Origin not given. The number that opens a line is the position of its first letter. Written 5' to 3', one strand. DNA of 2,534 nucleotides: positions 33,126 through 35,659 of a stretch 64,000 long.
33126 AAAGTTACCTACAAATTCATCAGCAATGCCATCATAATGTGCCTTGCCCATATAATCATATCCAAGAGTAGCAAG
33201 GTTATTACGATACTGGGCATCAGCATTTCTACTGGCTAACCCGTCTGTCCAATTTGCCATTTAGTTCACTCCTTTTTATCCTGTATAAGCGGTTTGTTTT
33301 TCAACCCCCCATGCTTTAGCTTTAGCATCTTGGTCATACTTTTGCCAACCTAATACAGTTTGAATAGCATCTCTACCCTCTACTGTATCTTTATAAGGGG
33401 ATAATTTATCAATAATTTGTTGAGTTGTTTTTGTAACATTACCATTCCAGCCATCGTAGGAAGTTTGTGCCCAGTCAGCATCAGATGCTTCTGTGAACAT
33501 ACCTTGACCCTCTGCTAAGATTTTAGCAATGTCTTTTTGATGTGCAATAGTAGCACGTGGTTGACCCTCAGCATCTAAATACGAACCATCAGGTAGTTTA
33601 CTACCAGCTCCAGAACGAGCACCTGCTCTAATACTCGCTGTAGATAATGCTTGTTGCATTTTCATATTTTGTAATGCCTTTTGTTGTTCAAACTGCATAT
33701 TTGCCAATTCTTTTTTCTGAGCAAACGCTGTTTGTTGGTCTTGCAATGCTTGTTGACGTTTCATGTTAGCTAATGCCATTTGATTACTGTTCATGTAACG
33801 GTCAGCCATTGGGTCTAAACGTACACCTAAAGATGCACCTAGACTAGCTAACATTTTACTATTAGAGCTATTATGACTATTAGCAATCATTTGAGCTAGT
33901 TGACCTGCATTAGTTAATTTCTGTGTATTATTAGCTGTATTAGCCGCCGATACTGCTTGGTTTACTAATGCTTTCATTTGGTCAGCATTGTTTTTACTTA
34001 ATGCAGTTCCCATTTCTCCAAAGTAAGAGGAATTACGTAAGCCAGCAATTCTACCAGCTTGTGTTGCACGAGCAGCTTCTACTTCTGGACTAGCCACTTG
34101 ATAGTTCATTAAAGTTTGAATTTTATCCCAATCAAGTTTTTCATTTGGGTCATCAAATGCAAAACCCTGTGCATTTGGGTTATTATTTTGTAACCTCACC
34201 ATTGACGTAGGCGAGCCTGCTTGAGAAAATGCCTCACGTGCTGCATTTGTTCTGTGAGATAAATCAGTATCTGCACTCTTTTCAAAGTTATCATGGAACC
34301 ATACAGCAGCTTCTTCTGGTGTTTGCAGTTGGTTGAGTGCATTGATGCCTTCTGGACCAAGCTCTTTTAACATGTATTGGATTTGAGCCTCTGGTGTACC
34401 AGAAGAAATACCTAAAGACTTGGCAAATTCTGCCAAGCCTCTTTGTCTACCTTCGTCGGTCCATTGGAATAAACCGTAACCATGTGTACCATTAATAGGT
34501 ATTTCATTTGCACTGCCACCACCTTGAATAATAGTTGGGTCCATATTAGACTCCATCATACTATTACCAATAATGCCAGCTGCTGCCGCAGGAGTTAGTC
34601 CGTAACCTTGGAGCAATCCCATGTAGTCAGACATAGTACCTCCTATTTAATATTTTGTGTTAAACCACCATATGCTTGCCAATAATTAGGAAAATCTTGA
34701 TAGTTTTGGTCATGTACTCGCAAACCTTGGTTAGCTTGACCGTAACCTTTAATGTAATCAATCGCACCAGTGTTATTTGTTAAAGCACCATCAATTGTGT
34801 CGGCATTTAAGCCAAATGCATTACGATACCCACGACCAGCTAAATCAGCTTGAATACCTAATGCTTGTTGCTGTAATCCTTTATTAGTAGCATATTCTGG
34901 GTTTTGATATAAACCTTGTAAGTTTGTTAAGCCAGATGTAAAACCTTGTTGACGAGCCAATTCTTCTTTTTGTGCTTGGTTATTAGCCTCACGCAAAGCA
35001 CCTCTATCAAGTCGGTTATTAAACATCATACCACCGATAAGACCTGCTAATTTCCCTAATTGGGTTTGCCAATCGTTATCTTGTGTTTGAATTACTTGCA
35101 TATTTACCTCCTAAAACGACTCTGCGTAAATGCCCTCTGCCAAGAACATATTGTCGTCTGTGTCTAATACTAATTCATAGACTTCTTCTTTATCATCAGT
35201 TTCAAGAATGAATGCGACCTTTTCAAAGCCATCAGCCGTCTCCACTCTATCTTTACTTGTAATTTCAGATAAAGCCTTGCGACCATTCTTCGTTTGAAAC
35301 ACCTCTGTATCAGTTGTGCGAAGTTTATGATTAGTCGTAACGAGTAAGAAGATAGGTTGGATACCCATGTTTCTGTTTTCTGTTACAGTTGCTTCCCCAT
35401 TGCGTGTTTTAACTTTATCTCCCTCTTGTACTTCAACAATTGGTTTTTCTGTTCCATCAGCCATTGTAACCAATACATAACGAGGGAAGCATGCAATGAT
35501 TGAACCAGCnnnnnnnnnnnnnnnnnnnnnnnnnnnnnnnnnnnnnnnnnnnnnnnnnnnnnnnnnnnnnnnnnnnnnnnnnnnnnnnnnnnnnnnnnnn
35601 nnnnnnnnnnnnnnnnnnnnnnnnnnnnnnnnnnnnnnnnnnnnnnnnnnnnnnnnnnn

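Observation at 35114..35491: Stand-alone C-terminal Hint (Hedgehog/intein-type) autoprocessing domain on a Q/N-rich virion-module protein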

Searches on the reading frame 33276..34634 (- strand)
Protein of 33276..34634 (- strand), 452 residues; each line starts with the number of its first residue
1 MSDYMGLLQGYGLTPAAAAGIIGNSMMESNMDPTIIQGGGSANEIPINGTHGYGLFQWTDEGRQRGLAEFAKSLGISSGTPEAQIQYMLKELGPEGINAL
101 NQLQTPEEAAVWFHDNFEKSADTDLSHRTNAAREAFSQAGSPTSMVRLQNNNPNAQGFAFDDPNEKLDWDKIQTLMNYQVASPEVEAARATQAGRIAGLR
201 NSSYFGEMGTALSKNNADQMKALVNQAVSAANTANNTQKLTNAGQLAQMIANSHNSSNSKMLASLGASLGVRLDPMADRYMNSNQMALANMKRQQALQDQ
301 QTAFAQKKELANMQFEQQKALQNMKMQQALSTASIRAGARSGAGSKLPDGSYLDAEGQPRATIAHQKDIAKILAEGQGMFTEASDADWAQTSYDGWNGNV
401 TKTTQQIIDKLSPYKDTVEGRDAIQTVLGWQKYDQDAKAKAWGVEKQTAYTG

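Call 3: search_protein_families(library=pfam, proteins=[window:33276-34634:-], max_evalue=1)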
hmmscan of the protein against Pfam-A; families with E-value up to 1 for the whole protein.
window:33276-34634:- (452 aa): 2 families
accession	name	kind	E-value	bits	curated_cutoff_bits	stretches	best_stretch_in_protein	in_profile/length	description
PF18013.6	Phage_lysozyme2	-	1.7e-27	96.8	28.2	1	8-137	10-138/140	Phage tail lysozyme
PF20925.3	Htt_bridge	-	0.34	10.5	27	0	129-179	12-62/271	Huntingtin, bridge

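Call 4: search_protein_families(library=phrogs, proteins=[window:33276-34634:-], max_evalue=0.01)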
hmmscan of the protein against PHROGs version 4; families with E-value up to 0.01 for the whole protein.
window:33276-34634:- (452 aa): 5 families
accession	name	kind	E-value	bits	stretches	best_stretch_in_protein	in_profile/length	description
phrog_8949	-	unknown function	1.4e-12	48.8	1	8-119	343-449/557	-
phrog_9570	-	tail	3.4e-12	47.1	1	7-150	486-625/689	tail length tape measure protein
phrog_512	-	unknown function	3e-11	44.3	1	17-91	76-149/199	-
phrog_11037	-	unknown function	3.2e-08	34.2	1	7-140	24-159/365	-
phrog_20388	-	lysis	5.2e-05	23.4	1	49-101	74-126/527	endolysin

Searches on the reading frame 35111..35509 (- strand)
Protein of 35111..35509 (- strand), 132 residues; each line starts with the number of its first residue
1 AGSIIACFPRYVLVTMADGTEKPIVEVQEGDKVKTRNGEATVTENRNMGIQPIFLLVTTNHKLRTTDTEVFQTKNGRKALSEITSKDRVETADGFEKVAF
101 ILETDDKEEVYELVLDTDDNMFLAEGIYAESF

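Call 19: search_solved_structures(query=A2, max_evalue=1, show_alignments=3)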
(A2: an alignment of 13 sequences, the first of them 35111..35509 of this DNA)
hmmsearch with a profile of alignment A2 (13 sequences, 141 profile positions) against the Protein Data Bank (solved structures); distinct sequences matched with E-value up to 1: 32.
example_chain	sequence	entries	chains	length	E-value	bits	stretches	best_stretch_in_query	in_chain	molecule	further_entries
6qaz_A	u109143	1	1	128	1.1e-10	44.9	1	12-126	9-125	cyanophage-like gp41-1 intein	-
6riz_A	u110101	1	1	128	2.9e-09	40.3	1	12-126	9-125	gp41-1 intein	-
4o1r_A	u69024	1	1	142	3.5e-08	36.8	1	38-127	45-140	Replicative DNA helicase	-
1mi8_A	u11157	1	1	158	9.2e-08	35.4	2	36-88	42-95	DnaB intein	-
7cfv_A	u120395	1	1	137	3e-07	33.7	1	38-127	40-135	Spl DnaX mini-intein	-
6frg_A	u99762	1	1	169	4.7e-07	33.1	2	35-88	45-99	Replicative DNA helicase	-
6frh_A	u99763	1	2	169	4.7e-07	33.1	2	35-88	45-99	Replicative DNA helicase,Replicative DNA helicase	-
6fre_A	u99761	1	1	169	7.2e-07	32.5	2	35-88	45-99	Replicative DNA helicase,Replicative DNA helicase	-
2lwy_A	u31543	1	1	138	9.8e-07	32.1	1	7-120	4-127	BACTERIAL INTEIN-LIKE DOMAIN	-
6rpp_A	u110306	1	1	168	7.7e-06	29.2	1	48-128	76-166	Cell division control protein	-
6vgv_A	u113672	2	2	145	5.3e-05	26.4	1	32-127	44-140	VidaL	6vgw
6y75_A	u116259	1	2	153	9.1e-05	25.7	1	8-130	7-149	NAD(P)(+)--arginine ADP-ribosyltransferase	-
6tmm_AAA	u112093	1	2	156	9.7e-05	25.6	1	8-130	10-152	NAD(P)(+)--arginine ADP-ribosyltransferase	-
6y75_B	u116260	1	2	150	0.00012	25.3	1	8-130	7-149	NAD(P)(+)--arginine ADP-ribosyltransferase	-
6tmm_BBB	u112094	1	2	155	0.00012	25.3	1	8-130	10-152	NAD(P)(+)--arginine ADP-ribosyltransferase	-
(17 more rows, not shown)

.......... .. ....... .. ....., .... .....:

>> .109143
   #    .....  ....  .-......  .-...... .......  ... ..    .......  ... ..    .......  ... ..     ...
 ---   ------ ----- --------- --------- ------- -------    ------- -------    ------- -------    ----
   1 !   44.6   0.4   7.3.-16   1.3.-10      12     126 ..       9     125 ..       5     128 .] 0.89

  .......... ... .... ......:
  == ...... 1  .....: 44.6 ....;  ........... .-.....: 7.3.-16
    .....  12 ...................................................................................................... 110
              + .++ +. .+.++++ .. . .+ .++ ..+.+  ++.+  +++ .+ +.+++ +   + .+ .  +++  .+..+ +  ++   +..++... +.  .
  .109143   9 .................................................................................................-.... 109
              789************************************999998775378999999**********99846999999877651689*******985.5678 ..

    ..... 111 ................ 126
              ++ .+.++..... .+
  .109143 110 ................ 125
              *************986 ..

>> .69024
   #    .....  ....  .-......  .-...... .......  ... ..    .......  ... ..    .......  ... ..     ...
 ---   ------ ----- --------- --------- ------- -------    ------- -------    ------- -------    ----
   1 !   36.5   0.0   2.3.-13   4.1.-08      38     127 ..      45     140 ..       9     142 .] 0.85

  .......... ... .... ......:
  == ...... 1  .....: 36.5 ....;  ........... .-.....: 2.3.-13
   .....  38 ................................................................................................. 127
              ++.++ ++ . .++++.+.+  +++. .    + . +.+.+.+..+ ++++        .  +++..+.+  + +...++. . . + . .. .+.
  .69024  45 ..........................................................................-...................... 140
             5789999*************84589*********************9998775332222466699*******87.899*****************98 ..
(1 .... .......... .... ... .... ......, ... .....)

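Call 26: predict_structure(alignment_id=A2)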
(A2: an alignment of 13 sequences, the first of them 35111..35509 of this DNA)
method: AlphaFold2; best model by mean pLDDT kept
length: 132 residues; sequences in the alignment: 13
mean_pLDDT: 93.7   pTM: 0.86
mean pLDDT of the five models: 93.7, 93.4, 93.3, 93.3, 93.2
residues with pLDDT >= 90: 122; 70-90: 5; 50-70: 2; < 50: 3
segments of 3 or more residues with pLDDT < 50: 1-3
pLDDT, mean of each block of 10 residues (from residue 1): 67 98 98 96 95 97 96 95 96 97 96 93 96 88
secondary structure, 60 per line:
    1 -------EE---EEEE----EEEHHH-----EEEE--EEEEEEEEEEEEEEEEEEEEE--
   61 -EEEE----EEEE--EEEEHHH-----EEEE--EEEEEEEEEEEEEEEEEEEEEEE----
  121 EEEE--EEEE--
elements in order: E13-16 E21-23 E32-35 E38-58 E62-65 E70-73 E76-79 E88-91 E94-116 E121-124 E127-130

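Call 28: search_protein_representatives(alignment_id=A2)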
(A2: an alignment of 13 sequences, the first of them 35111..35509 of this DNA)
Query: 13 sequences, 141 profile positions. Proteins with E-value up to 0.001 (for the whole library): 15469; up to 1e-10: 1196; up to 1e-30: 20. The best 150 are listed.
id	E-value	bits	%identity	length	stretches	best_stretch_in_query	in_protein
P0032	2.5e-56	205.8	-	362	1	2-141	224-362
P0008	1.4e-48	180.7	-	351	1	1-130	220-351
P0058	8.3e-46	171.7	-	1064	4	7-127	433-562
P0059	9.4e-44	165.1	-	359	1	5-134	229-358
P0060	6.6e-42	159.1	-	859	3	7-127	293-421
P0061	1.5e-40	154.7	-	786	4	7-127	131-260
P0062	2.8e-40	153.8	-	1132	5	7-127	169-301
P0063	4.4e-39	149.9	-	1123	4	7-128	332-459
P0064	6.1e-38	146.2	-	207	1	1-134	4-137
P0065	1.1e-36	142.2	-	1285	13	6-44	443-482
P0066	8.8e-36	139.2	-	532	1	1-135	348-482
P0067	3.4e-35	137.3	-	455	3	7-127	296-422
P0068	3.5e-34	134.1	-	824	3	7-127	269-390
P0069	5.5e-34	133.4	-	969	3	7-127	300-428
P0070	7.4e-34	133.0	-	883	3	7-128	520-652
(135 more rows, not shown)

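Call 29: fold_search(model_id=the predicted structure, library=pdb)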
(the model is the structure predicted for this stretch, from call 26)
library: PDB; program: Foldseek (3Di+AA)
matches with E <= 10: 194; with E <= 0.001: 54
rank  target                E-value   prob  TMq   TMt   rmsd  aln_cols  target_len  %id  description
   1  1mi8                  1.0e-09  1.00  0.90  0.85   1.6       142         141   20  2.0 Angstrom crystal structure of a DnaB intein from Synechocystis sp. PCC 6803 (released 2003-08-19)
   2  6fre                  5.1e-09  1.00  0.88  0.75   1.7       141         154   20  Crystal structure of G-1F/H73A mutant of Ssp DnaB Mini-Intein variant M86 (released 2019-01-30)
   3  4o1r                  5.4e-09  1.00  0.87  0.81   2.0       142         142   27  Crystal structure of NpuDnaB intein (released 2014-03-19)
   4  6frg                  6.9e-09  1.00  0.89  0.75   1.7       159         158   18  Crystal structure of G-1F mutant of Ssp DnaB Mini-Intein variant M86 (released 2019-01-30)
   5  6y75_A                9.9e-09  1.00  0.87  0.76   2.5       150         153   19  BIL2 domain from T.thermophila BUBL1 locus (C1A-N143A) (released 2021-02-03)
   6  6y75_B                1.3e-08  1.00  0.86  0.76   2.3       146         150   19  BIL2 domain from T.thermophila BUBL1 locus (C1A-N143A) (released 2021-02-03)
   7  6frh_B                1.6e-08  1.00  0.89  0.79   1.4       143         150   21  Crystal structure of Ssp DnaB Mini-Intein variant M86 (released 2019-01-30)
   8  6frh_A                2.2e-08  1.00  0.87  0.72   2.3       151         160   19  Crystal structure of Ssp DnaB Mini-Intein variant M86 (released 2019-01-30)
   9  6vgv                  3.7e-08  1.00  0.81  0.74   3.9       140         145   14  Crystal structure of VidaL intein (released 2020-05-27)
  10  6riz                  1.2e-07  1.00  0.88  0.91   1.5       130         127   16  Crystal structure of gp41-1 intein (C1A, F65W, D107C) (released 2020-04-29)
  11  6tmm_BBB              1.4e-07  1.00  0.84  0.72   3.0       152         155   18  BIL2 domain from T.thermophila BUBL1 locus (C1A-N143A) (released 2020-12-16)
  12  6tmm_AAA              1.5e-07  1.00  0.85  0.72   2.6       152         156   18  BIL2 domain from T.thermophila BUBL1 locus (C1A-N143A) (released 2020-12-16)
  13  6qaz                  2.6e-07  1.00  0.88  0.90   1.5       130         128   17  Crystal structure of gp41-1 intein (released 2019-11-13)
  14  6rix_B                7.9e-07  1.00  0.81  0.83   2.5       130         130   14  Crystal structure of MchDnaB-1 intein (released 2020-05-13)
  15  6riy_A                8.3e-07  1.00  0.82  0.84   2.3       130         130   14  Crystal structure of MchDnaB-1 intein (N145AA) (released 2020-05-13)
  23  2lwy_MODEL_1_A        2.3e-06  1.00  0.79  0.76   3.0       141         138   20  Solution Structure of Bacterial Intein-Like domain from Clostridium thermocellum (released 2013-05-08)
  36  1at0                  1.3e-05  1.00  0.76  0.69   3.3       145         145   18  17-kDA fragment of hedgehog C-terminal autoprocessing domain (released 1997-11-12)
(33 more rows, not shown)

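Call 75: search_protein_families(library=pfam, alignment_id=A2, max_evalue=0.01)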
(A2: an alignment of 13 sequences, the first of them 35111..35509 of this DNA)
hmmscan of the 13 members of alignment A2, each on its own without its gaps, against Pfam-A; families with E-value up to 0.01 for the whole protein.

A. member 1, window:35111-35509:- (132 aa): 5 families
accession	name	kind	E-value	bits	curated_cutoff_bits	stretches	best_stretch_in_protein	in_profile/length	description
PF01079.26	Hint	-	2.6e-06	27.6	29.7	1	5-43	11-49/213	Hint module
PF14623.11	Vint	-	3.3e-06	27.5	27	1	6-43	1-38/166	Hint-domain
PF05203.21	Hom_end_hint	-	0.00056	20.4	32.1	0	7-42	1-36/228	Hom_end-associated Hint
PF13403.11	Hint_2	-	0.0017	19.2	28.4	0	7-41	2-35/147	Hint domain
PF14890.11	Intein_splicing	-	0.0031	17.8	35.8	1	6-127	62-151/155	Intein splicing domain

B. families by the number of members that match (of 13 scanned): 7 families
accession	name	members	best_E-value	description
PF13403.11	Hint_2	11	1.6e-08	Hint domain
PF01079.26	Hint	8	2.6e-06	Hint module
PF14623.11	Vint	7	9.3e-07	Hint-domain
PF14890.11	Intein_splicing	5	4e-05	Intein splicing domain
PF05203.21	Hom_end_hint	3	0.00056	Hom_end-associated Hint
PF07591.16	PT-HINT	2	7e-05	Pretoxin HINT domain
PF16728.10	DUF5066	2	0.0029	Domain of unknown function (DUF5066)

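Call 77: fold_search(model_id=the predicted structure, library=viral)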
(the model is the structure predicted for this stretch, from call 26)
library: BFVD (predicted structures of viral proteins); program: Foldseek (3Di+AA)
matches with E <= 10: 535; with E <= 0.001: 139
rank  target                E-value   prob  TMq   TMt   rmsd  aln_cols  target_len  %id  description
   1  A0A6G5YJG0            6.1e-10  1.00  0.91  0.22   1.2       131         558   25  (no name in the UniProt tables at hand)
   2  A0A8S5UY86            7.5e-10  1.00  0.90  0.24   1.9       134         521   25  Hint [Phage sp. ctKtV17]
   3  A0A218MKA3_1          1.4e-09  1.00  0.89  0.12   1.6       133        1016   24  Putative gp62 [uncultured virus]
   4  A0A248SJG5            1.4e-08  1.00  0.86  0.18   3.1       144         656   18  (no name in the UniProt tables at hand)
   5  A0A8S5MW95            2.5e-08  1.00  0.86  0.33   1.8       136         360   22  Hint [Caudovirales sp. ctUL28]
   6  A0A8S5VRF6            6.3e-08  1.00  0.79  0.69   3.9       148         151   18  (no name in the UniProt tables at hand)
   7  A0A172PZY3            9.0e-08  1.00  0.88  0.28   1.7       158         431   14  RNA (Guanine-N1-)-methyltransferase [Acinetobacter phage vB_AbaM_ME3]
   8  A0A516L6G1            9.0e-08  1.00  0.78  0.30   3.4       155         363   17  (no name in the UniProt tables at hand)
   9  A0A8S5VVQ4            1.0e-07  1.00  0.87  0.38   2.2       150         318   13  (no name in the UniProt tables at hand)
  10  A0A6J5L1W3            1.0e-07  1.00  0.86  0.14   2.0       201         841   15  Hint domain N-terminal [uncultured Caudovirales phage]
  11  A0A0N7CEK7            1.7e-07  1.00  0.83  0.25   4.0       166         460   16  Terminase large subunit [Salmonella phage 38]
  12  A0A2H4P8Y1            2.5e-07  1.00  0.86  0.17   1.5       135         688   12  Terminase large subunit [Corynebacterium phage PotatoChip]
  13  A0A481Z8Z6            2.6e-07  1.00  0.85  0.13   1.8       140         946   21  Phosphatidylinositol 3- and 4-kinase [Pithovirus LCPAC302]
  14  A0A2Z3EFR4            2.6e-07  1.00  0.84  0.17   2.7       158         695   19  (no name in the UniProt tables at hand)
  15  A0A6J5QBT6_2          2.6e-07  1.00  0.83  0.15   3.4       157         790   21  Hint domain containing protein [uncultured Caudovirales phage]
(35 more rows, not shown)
